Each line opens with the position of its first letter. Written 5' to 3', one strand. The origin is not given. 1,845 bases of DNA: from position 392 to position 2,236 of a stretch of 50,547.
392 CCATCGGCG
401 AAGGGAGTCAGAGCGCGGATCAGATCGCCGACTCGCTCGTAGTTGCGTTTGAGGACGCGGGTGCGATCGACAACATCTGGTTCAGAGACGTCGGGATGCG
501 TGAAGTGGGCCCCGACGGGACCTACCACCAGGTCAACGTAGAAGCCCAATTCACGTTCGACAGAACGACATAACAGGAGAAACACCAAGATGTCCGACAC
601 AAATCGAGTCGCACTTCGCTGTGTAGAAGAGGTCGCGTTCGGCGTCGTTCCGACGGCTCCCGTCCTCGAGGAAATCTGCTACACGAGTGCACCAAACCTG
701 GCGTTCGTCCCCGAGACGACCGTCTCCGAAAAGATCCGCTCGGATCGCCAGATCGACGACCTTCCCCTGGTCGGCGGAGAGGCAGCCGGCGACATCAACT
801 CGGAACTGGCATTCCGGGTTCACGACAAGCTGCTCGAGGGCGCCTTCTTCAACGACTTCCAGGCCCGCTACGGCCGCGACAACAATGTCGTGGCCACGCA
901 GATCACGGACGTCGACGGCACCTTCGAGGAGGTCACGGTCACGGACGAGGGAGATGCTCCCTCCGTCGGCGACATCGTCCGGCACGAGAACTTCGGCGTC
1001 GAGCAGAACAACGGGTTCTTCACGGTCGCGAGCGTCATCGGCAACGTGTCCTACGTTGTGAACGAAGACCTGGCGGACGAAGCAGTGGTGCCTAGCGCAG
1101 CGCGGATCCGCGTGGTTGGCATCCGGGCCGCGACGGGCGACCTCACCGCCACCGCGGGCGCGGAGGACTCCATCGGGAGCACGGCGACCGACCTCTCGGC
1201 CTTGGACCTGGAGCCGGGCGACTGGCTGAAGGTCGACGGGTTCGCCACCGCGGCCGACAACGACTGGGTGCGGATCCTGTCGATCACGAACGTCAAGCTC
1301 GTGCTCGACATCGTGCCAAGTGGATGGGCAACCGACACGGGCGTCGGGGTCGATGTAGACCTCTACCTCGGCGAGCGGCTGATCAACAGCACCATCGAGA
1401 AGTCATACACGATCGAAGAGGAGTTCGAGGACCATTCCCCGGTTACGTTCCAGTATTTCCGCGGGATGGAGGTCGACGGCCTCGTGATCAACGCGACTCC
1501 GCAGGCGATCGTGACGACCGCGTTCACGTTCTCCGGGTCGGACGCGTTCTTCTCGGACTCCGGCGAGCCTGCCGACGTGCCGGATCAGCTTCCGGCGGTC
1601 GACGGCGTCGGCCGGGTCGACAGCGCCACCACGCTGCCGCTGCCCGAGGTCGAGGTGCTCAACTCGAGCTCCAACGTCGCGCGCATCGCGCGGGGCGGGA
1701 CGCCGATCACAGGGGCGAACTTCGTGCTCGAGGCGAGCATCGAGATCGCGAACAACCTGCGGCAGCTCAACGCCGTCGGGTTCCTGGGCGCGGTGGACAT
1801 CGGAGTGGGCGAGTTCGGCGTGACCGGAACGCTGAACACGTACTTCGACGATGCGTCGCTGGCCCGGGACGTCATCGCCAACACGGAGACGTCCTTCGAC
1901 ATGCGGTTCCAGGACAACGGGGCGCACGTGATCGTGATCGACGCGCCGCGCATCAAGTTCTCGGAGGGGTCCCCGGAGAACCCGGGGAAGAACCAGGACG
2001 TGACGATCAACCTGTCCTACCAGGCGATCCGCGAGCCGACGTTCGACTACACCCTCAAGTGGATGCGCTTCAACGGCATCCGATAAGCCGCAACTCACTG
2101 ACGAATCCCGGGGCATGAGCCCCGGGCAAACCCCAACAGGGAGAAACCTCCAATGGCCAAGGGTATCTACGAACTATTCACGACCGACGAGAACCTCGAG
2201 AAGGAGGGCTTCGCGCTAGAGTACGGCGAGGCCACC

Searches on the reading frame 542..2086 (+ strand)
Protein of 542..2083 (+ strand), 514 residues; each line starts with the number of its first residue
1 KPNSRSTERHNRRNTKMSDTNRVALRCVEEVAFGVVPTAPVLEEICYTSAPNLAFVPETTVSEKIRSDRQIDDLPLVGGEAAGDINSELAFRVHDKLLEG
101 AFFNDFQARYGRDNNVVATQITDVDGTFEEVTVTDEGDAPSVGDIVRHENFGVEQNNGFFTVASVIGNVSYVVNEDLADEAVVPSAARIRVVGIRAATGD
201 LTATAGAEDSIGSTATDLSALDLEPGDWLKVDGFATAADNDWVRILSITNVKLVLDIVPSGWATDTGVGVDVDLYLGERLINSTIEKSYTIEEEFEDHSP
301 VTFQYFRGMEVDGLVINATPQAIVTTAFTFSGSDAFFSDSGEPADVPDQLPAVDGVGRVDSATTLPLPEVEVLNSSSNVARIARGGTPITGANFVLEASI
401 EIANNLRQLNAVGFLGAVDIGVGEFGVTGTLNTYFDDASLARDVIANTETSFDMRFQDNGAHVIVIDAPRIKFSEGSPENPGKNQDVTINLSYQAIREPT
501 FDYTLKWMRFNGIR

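Call 15: search_protein_families(library=phrogs, proteins=[window:542-2083:+], max_evalue=0.00001)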
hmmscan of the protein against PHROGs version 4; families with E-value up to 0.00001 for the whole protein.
window:542-2083:+ (514 aa): 1 family
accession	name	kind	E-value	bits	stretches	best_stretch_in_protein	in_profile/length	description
phrog_290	-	tail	4.5e-62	211.7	1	15-504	11-322/411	minor tail protein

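Call 73: find_encoding_contigs(protein=window:590-2086:+, flank=10000, max_places=1)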
Protein window:590-2086:+ (498 aa): 12 contigs read that carry it; 1 place shown.
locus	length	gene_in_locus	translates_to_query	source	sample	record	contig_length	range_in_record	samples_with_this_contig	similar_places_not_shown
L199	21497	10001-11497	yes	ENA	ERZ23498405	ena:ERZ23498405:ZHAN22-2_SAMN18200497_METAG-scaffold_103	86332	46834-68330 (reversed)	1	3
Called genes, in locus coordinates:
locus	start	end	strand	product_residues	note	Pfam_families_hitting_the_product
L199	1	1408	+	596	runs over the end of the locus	PF13264:DUF4055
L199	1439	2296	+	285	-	-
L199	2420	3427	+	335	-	PF20036:Gp13-like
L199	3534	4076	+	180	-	-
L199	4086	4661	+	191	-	-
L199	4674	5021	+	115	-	-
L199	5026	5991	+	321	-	-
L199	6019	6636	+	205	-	-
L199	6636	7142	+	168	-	-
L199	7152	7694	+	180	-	-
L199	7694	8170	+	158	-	-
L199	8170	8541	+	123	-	-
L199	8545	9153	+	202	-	PF20557:DnaT_2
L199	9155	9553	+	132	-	-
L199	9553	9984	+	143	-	PF13554:Phage_tail_terminator_5 (weak)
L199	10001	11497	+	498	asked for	PF18906:Phage_tube_2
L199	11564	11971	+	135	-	PF27119:Phage_YdaY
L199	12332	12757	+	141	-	-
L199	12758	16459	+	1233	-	PF10145:PhageMin_Tail, PF09718:Tape_meas_lam_C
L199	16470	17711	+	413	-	-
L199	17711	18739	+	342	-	-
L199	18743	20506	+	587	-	-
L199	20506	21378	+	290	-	PF09931:Phage_phiJL001_Gp84_N, PF09356:Phage_BR0599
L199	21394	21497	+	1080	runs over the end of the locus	PF13550:Phage-tail_3, PF23666:Rcc01698_C (weak), PF13385:Laminin_G_3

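Call 91: list_cluster_members(proteins=[L199:1439-2293:+, L008:19551-20156:-])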
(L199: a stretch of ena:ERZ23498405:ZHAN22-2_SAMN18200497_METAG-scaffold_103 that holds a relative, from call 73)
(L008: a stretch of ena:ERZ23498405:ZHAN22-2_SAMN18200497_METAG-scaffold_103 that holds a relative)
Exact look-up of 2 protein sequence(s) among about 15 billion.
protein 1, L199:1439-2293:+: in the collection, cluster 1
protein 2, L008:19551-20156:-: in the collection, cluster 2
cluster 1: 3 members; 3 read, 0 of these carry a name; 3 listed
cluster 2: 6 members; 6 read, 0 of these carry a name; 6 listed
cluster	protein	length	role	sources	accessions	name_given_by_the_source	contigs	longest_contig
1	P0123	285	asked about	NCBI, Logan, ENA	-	-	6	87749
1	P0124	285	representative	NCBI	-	-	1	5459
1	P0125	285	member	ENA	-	-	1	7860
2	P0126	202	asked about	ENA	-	-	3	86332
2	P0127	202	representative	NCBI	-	-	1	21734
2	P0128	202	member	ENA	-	-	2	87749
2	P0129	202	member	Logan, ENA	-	-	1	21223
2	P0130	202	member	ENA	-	-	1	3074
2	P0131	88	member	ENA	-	-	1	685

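Call 92: find_encoding_contigs(protein=P0123, flank=10000, max_places=1)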
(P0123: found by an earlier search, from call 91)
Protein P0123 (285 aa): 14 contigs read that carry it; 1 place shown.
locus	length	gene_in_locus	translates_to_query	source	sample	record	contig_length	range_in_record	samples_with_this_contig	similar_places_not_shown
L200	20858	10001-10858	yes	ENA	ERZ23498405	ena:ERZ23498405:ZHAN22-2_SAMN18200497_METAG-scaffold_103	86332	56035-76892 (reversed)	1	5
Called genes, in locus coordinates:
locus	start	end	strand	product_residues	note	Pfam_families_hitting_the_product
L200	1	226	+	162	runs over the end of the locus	-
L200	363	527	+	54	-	-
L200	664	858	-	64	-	-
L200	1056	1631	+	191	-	-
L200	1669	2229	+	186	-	-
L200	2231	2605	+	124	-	-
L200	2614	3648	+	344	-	PF13385:Laminin_G_3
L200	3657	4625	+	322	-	PF13385:Laminin_G_3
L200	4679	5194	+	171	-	-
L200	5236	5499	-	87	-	-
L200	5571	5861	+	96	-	-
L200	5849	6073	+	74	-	-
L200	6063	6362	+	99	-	-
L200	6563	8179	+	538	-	-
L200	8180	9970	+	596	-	PF13264:DUF4055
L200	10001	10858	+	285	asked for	-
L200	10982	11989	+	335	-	PF20036:Gp13-like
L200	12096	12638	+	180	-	-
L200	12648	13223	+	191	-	-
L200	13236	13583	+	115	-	-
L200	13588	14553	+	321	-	-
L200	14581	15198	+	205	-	-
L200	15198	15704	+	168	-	-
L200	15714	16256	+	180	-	-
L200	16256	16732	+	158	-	-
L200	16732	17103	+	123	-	-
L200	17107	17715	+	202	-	PF20557:DnaT_2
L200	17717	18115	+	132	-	-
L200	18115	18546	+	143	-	PF13554:Phage_tail_terminator_5 (weak)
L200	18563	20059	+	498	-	PF18906:Phage_tube_2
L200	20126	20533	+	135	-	PF27119:Phage_YdaY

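Call 93: list_cluster_members(proteins=[L200:1056-1628:+])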
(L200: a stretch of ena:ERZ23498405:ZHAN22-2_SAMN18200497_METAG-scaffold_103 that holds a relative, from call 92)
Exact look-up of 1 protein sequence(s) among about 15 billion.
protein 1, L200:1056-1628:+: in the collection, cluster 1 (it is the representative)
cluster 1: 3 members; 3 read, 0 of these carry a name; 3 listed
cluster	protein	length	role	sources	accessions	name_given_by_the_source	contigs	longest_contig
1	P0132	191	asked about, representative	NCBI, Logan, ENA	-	-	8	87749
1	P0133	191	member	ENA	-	-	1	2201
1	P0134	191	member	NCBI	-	-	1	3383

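Call 94: find_encoding_contigs(protein=P0132, flank=10000, max_places=2)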
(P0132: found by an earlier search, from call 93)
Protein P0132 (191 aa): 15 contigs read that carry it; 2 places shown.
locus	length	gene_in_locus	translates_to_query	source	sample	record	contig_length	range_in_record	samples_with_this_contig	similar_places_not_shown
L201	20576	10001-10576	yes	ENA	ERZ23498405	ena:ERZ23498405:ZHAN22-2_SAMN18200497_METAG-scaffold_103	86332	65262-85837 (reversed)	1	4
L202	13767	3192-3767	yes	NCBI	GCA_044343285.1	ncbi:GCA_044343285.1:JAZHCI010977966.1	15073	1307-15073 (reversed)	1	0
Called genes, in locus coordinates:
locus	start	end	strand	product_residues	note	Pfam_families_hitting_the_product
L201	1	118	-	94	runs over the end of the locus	-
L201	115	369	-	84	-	-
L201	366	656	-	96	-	-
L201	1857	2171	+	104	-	-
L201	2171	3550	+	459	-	-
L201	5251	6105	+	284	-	-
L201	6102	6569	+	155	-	-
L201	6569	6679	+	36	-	-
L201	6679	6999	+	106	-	-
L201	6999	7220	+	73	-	-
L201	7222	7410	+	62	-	-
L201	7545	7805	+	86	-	-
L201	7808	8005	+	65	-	-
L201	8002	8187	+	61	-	-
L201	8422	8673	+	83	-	-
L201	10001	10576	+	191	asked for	-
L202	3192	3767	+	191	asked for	-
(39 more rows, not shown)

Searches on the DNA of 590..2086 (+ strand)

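Call 96: search_rna_families(source=L201, start=1, end=10000, threshold=gathering)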
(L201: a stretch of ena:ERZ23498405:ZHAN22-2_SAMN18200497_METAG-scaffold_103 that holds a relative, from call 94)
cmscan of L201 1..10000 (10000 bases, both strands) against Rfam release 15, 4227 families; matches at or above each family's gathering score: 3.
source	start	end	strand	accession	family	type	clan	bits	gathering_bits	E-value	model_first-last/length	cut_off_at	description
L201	9694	9764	+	RF00005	tRNA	Gene; tRNA;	CL00001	53.5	29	1.7e-09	1-71/71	no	tRNA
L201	9901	9973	+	RF00005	tRNA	Gene; tRNA;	CL00001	53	29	2.3e-09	1-71/71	no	tRNA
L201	9618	9689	+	RF00005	tRNA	Gene; tRNA;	CL00001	45.4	29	2.9e-07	1-71/71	no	tRNA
